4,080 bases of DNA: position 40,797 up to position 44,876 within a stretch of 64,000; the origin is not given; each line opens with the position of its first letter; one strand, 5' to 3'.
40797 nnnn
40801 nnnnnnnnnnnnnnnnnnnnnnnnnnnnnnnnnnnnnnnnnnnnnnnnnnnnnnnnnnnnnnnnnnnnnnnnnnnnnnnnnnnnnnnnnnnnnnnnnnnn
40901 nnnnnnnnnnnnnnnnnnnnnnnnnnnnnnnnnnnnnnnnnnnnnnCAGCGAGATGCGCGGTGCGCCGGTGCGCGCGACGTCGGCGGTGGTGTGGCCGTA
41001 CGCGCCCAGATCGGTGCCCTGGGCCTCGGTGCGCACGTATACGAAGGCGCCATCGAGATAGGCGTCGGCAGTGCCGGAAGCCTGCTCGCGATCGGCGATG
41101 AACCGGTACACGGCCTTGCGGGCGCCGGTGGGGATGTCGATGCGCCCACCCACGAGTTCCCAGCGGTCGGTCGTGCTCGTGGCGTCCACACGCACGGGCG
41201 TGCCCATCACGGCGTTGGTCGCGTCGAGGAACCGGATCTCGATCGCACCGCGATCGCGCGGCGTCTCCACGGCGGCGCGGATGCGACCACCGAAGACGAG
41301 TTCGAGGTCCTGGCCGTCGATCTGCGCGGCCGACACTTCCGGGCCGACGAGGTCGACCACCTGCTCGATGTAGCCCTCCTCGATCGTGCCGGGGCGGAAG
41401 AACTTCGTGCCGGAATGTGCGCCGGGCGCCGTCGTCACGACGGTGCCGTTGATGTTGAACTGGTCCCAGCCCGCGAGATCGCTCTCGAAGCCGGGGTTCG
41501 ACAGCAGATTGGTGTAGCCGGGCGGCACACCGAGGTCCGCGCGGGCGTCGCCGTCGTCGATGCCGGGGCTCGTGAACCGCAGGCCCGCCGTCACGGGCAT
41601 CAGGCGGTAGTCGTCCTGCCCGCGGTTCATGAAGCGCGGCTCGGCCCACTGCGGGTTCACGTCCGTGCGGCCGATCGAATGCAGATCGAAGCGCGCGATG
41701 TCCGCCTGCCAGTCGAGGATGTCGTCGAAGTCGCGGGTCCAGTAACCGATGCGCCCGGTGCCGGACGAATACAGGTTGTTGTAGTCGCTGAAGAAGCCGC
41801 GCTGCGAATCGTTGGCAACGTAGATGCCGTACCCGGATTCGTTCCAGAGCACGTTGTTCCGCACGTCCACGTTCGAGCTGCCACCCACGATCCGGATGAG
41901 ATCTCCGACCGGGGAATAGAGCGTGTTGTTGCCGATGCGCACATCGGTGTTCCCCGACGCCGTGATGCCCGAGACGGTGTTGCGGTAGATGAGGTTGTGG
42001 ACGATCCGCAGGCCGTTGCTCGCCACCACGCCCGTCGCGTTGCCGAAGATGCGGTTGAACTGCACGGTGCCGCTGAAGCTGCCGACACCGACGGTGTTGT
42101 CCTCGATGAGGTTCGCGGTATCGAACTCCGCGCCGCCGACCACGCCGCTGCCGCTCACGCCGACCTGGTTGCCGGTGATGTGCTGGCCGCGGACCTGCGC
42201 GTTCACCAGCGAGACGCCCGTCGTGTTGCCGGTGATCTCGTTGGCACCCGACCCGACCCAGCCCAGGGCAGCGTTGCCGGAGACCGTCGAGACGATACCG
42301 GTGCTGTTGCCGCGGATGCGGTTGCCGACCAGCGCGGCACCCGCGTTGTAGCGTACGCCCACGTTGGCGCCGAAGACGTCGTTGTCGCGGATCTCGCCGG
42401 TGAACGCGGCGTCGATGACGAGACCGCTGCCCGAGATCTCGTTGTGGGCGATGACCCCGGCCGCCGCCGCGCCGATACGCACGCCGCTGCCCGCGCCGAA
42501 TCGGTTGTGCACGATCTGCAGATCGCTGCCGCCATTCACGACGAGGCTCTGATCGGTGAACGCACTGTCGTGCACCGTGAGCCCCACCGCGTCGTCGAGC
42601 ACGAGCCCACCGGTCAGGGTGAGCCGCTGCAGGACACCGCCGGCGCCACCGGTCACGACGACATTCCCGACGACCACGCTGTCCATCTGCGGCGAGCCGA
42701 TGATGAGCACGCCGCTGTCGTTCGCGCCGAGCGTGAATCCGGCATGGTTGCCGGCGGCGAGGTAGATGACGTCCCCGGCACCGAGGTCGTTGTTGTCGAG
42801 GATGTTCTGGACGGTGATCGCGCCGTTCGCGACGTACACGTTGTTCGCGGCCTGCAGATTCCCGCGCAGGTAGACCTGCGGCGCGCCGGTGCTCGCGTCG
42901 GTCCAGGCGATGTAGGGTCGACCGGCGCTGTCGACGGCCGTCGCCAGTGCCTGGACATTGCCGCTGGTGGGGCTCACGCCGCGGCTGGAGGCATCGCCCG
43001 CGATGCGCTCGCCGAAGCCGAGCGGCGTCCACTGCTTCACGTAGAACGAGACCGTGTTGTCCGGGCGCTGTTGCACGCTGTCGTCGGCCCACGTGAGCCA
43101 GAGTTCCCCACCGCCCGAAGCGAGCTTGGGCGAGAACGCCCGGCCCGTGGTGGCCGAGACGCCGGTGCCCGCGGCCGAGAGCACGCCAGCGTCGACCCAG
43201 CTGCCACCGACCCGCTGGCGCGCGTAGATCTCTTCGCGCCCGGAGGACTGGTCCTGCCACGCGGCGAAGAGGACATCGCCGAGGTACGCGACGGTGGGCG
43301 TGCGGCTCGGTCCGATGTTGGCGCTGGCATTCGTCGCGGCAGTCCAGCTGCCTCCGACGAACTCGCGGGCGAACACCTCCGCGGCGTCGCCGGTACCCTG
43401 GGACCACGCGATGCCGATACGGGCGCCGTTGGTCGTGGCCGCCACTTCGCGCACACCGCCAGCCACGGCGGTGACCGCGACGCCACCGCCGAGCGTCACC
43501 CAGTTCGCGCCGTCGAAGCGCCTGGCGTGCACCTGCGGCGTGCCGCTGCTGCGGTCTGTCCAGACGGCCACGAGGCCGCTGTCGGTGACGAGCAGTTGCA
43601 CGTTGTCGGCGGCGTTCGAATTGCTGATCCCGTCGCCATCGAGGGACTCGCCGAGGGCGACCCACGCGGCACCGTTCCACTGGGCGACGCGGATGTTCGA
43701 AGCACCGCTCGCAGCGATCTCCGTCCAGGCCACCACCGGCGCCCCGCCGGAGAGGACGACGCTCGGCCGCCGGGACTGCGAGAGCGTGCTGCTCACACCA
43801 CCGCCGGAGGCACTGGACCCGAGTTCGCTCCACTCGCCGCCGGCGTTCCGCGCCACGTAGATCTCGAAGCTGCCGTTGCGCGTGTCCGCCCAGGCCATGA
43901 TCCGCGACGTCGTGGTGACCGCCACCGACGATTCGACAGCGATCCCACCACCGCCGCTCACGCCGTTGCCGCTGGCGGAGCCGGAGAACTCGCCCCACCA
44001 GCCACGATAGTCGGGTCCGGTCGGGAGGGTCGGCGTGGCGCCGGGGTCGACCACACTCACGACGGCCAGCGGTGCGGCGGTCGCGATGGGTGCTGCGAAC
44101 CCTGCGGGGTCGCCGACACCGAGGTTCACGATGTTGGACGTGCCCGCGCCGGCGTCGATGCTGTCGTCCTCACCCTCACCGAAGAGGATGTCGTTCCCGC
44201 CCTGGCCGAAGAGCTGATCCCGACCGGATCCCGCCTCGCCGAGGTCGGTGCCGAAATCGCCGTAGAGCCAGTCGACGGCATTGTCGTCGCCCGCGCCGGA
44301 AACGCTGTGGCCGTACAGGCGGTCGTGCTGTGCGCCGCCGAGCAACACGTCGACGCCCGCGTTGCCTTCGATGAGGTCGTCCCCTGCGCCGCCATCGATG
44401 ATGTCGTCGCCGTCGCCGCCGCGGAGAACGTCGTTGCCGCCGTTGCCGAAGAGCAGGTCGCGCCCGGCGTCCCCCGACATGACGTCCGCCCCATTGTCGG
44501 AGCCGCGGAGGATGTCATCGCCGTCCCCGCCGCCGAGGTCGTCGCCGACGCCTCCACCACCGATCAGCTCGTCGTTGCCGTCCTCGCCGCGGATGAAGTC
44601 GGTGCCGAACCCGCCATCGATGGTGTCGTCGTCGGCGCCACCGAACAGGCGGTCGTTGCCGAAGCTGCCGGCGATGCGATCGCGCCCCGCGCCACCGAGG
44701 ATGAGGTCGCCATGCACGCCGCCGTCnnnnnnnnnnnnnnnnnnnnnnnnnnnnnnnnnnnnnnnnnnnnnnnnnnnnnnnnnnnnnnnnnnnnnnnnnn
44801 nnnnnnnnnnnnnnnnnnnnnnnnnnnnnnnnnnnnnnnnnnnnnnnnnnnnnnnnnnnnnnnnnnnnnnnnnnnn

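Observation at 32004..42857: Five parallel beta-helix modules, most paired with a different lectin-like domain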

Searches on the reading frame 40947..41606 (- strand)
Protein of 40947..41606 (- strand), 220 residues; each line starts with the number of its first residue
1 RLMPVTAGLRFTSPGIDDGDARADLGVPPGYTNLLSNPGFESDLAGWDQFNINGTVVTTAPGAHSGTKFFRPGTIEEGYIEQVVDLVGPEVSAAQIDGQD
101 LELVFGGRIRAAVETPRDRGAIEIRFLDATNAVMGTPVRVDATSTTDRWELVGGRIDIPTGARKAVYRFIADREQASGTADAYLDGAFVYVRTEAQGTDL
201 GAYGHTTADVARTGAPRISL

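Call 14: search_protein_families(library=pfam, proteins=[window:40977-41534:-], max_evalue=10)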
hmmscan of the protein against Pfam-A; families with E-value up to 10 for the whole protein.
window:40977-41534:- (186 aa): 1 family
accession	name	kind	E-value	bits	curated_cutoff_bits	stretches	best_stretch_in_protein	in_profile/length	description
PF12913.13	SH3_6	-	0.12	12.4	27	1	108-128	23-43/53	SH3 domain (SH3b1 type)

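Call 15: search_protein_families(library=ncbifam, proteins=[window:40977-41534:-], max_evalue=1)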
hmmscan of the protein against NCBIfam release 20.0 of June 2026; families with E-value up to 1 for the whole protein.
window:40977-41534:- (186 aa): 0 families

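Call 21: search_solved_structures(query=window:40977-41534:-, max_evalue=10)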
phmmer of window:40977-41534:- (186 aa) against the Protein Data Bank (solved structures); distinct sequences matched with E-value up to 10: 5.
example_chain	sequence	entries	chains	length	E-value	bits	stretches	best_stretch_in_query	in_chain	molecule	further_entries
2zex_A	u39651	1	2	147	0.92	12.3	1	8-44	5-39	S-layer associated multidomain endoglucanase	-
2zew_A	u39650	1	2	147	0.93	12.3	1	8-44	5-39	S-layer associated multidomain endoglucanase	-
2zey_A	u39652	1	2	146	0.93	12.3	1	8-44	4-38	S-layer associated multidomain endoglucanase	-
3oea_A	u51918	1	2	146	0.97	12.2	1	8-44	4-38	S-layer associated multidomain endoglucanase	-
2ii2_A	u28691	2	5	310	1.5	11.7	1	95-159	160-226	Alpha-11 giardin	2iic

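Call 23: find_homologous_proteins(query=window:40947-41606:-, max_evalue=0.001)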
Query window:40947-41606:- (220 aa): 2 proteins with E <= 0.001 among 1355 candidates.
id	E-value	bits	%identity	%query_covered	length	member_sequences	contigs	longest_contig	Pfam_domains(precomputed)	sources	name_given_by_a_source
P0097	8.4e-36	141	84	37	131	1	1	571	-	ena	-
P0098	8.6e-13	66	35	71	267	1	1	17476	PF18884.6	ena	-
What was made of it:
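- Tried and rejected: The first homologue search with the CBM-like domain found only 2 hits (call 23).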

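Call 31: search_protein_representatives(protein=window:40977-41534:-)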
Query: 186 residues. Proteins with E-value up to 0.001 (for the whole library): 451; up to 1e-10: 197; up to 1e-30: 54. The best 150 are listed.
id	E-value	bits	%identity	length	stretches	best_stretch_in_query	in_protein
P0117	5.6e-72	257.5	72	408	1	5-185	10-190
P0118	1.2e-59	217.4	60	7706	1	1-185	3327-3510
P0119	1.2e-52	194.6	42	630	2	6-180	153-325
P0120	1.1e-49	184.8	53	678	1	1-185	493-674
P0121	2.5e-44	167.4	47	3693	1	3-185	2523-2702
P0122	1.4e-43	164.9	46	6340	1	1-185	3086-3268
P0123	1.7e-43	164.7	49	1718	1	1-184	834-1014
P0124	2.5e-43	164.1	48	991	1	2-184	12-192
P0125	5.2e-43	163.1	53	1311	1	3-183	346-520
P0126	2.3e-42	161.0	47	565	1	2-185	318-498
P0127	2.7e-42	160.8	45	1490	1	1-185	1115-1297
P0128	9.8e-42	159.0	46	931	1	2-185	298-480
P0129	4.2e-40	153.6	45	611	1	2-185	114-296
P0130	2.5e-39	151.1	41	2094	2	3-184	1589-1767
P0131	3.0e-39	150.9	46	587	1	2-183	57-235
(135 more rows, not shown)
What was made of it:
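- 41028..41519 (-): CBM4_9/FBA-like beta-sandwich (aa 3470-3633), nested in the cap of module A. It has 451 relatives at E<=1e-3 (call 31).
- Closest known: FBXO2/Fbs1 sugar-binding. Different: The domain is inserted in a beta-helix cap and forms its own family of at least 451 members (call 31).
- Tried and rejected: The exhaustive representative search was needed and found 451 (call 31).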

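Call 36: search_solved_structures(query=A2, max_evalue=10, show_alignments=2)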
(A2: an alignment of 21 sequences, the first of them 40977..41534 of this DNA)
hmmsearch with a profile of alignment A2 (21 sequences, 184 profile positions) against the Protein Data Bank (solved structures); distinct sequences matched with E-value up to 10: 24.
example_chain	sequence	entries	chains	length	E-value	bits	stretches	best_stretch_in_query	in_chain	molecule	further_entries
1umi_A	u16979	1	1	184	2.6e-05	26.9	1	5-142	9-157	F-box only protein 2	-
1umh_A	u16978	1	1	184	4.3e-05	26.2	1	5-142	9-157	F-box only protein 2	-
2rj2_A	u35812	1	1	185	4.5e-05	26.2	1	5-142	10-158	F-box only protein 2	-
2e33_A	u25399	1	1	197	5.4e-05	25.9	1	5-142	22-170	F-box only protein 2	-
5b4n_A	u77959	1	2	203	0.00015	24.4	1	5-143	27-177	F-box only protein 2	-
2e31_A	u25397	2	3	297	0.00024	23.8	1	5-142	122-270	F-box only protein 2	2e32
4xuo_A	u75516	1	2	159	0.019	17.6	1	5-142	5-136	Endo-1,4-beta-xylanase C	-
8eyz_A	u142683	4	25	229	0.038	16.6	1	54-167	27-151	Amino acid ABC transporter substrate-binding protein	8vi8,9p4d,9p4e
1ggg_A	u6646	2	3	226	0.049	16.3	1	55-167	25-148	GLUTAMINE BINDING PROTEIN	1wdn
8iqe_A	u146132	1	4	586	0.064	15.9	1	87-145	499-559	K2-VCL6 TSP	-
8iq9_A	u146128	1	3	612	0.07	15.8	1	87-145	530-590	K2-2 TSP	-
8iq5_A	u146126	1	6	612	0.07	15.7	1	87-145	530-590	K2-2 TSP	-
8zuh_A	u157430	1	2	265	0.11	15.2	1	7-73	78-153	F-box only protein 6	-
23sh_B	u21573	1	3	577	0.11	15.1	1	87-145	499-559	tail spike gp1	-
2zex_A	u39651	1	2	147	0.11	15.1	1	6-41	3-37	S-layer associated multidomain endoglucanase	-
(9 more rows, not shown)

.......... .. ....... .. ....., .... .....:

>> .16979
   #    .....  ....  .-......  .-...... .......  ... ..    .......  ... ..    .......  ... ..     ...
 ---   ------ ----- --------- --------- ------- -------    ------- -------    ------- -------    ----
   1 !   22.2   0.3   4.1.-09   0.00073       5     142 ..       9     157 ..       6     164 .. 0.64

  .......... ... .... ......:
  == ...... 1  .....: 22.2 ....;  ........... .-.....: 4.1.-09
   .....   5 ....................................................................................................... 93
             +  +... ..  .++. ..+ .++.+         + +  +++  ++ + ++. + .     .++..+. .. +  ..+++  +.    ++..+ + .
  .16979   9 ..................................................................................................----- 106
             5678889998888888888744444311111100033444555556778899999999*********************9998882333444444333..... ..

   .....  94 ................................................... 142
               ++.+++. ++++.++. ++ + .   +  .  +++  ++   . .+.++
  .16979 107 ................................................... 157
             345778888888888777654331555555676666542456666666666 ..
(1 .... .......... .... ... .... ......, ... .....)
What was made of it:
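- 41028..41519 (-): The profile hits the FBXO2 sugar-binding domain (E 2.6e-5) and the CBM of Xyn10C (E 0.019) (call 36).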

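Call 37: search_protein_families(library=pfam, alignment_id=A2, max_evalue=1)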
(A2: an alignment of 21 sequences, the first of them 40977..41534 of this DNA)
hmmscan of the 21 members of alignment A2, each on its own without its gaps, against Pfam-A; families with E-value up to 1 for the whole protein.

A. member 1, window:40977-41534:- (186 aa): 1 family
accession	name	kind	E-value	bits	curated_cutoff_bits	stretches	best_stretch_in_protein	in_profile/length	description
PF12913.13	SH3_6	-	0.12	12.4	27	0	108-128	23-43/53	SH3 domain (SH3b1 type)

B. families by the number of members that match (of 21 scanned): 8 families
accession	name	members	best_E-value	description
PF02018.23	CBM_4_9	15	0.00028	Carbohydrate binding domain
PF04300.19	FBA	5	0.00047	F-box associated region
PF03422.21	CBM_6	2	0.00019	Carbohydrate binding module (family 6)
PF02369.22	Big_1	1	0.02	Bacterial Ig-like domain (group 1)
PF13860.13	FlgD_ig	1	0.041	FlgD Ig-like domain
PF12913.13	SH3_6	1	0.12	SH3 domain (SH3b1 type)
PF18692.7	DUF5640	1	0.13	Family of unknown function (DUF5640)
PF07398.16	MDMPI_C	1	0.66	MDMPI C-terminal domain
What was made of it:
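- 41028..41519 (-): Of 21 orthologous domains, 15 hit CBM_4_9 and 5 hit FBA (call 37).
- On Pfam PF02018 CBM_4_9: The profile hits FBXO2-SBD at 2.6e-5 and the Xyn10C CBM at 0.019 (calls 36, 37).
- Closest known: FBXO2/Fbs1 sugar-binding. Same: Fifteen of 21 orthologous domains hit CBM_4_9 and five hit FBA (calls 36, 37).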

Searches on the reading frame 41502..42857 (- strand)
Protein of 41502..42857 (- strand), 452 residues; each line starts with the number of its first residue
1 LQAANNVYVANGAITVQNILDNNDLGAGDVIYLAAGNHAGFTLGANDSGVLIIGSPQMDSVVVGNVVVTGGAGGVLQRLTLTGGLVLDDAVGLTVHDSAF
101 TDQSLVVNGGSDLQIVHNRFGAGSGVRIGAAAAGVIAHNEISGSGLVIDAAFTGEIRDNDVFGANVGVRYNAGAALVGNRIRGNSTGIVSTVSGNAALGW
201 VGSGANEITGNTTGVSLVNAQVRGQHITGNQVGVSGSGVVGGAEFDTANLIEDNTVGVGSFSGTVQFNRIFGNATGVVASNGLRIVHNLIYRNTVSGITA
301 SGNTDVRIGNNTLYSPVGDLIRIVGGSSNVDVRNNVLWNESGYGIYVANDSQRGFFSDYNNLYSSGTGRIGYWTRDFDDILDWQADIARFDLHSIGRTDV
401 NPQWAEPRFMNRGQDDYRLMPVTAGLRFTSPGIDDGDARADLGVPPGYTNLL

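Call 15: search_protein_families(library=ncbifam, proteins=[window:41502-42857:-], max_evalue=1)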
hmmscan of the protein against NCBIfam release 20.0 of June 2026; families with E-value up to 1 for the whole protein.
window:41502-42857:- (452 aa): 0 families

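Call 62: search_protein_families(library=pfam, proteins=[window:41502-42857:-], max_evalue=10)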
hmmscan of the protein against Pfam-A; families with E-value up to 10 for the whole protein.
window:41502-42857:- (452 aa): 2 families
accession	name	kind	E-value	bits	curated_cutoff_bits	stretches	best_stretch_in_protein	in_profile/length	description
PF13229.12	Beta_helix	-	1e-10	41.9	25.9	3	215-351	11-148/158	Right handed beta helix region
PF05048.19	NosD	-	5.7e-09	36.2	23.6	3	46-194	15-159/212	Periplasmic copper-binding protein (NosD)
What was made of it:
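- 41541..42857 (-): Module A: beta-helix plus the N-half of its cap (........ at aa 3453). Beta_helix 41.9 bits and NosD 36.2 bits (call 62).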

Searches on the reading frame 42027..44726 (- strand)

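Call 7: search_protein_families(library=pfam, proteins=[window:42027-44726:-], max_evalue=0.01)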
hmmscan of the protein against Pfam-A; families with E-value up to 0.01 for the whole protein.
window:42027-44726:- (900 aa): 1 family
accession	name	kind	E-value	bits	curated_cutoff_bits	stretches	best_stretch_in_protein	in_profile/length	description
PF00353.25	HemolysinCabind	-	3.9e-23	81.5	23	6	103-137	2-36/36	RTX calcium-binding nonapeptide repeat (4 copies)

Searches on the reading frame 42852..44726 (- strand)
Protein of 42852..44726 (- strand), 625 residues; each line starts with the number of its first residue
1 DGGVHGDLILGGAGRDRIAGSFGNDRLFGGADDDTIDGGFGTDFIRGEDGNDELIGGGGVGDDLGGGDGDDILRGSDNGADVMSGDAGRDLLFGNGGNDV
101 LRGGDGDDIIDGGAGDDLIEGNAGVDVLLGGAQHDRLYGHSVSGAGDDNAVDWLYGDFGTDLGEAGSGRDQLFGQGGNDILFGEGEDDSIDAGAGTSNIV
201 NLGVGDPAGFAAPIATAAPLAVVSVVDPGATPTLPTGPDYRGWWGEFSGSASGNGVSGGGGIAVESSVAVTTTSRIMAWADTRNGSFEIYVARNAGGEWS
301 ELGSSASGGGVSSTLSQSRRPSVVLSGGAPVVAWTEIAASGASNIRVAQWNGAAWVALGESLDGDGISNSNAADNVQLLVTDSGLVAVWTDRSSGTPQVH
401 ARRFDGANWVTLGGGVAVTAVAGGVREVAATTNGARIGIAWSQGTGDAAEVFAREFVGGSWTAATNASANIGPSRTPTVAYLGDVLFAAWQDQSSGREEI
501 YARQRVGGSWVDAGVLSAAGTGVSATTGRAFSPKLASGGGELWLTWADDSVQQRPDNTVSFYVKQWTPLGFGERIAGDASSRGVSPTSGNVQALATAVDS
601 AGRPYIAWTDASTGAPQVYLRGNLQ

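Call 40: search_protein_families(library=ncbifam, proteins=[window:42852-44726:-], max_evalue=0.01)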
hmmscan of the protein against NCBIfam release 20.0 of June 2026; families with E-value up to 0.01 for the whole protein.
window:42852-44726:- (625 aa): 6 families
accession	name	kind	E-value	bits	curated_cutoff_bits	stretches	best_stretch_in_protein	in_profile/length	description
NF033943.0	RTX_toxin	subfamily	6.8e-18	64.2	1000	1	4-118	685-798/930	RTX family hemolysin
NF046115.1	Ca_rpt_SMc04171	equivalog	1e-14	54.6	625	2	61-137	414-489/574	SMc04171 family calcium-binding repeat protein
NF033203.1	entero_EhxA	exception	4.1e-14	51.7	2000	2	2-118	716-830/997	enterohemolysin EhxA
NF053766.1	ZapA_metallo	exception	2.2e-06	27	940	1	94-143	335-384/483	ZapA family metalloprotease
TIGR04275.1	beta_prop_Msarc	repeat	1.8e-05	24.4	85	0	278-291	22-35/40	beta-propeller repeat protein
NF035945.1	Zn_serralysin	subfamily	2.5e-05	23.6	500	1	66-109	324-366/462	serralysin family metalloprotease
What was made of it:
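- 42858..44009 (-): Beta-propeller-like repeat region (aa 2640-3023), immediately upstream of module A. Only a faint TIGR04275 hit was found (call 40).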
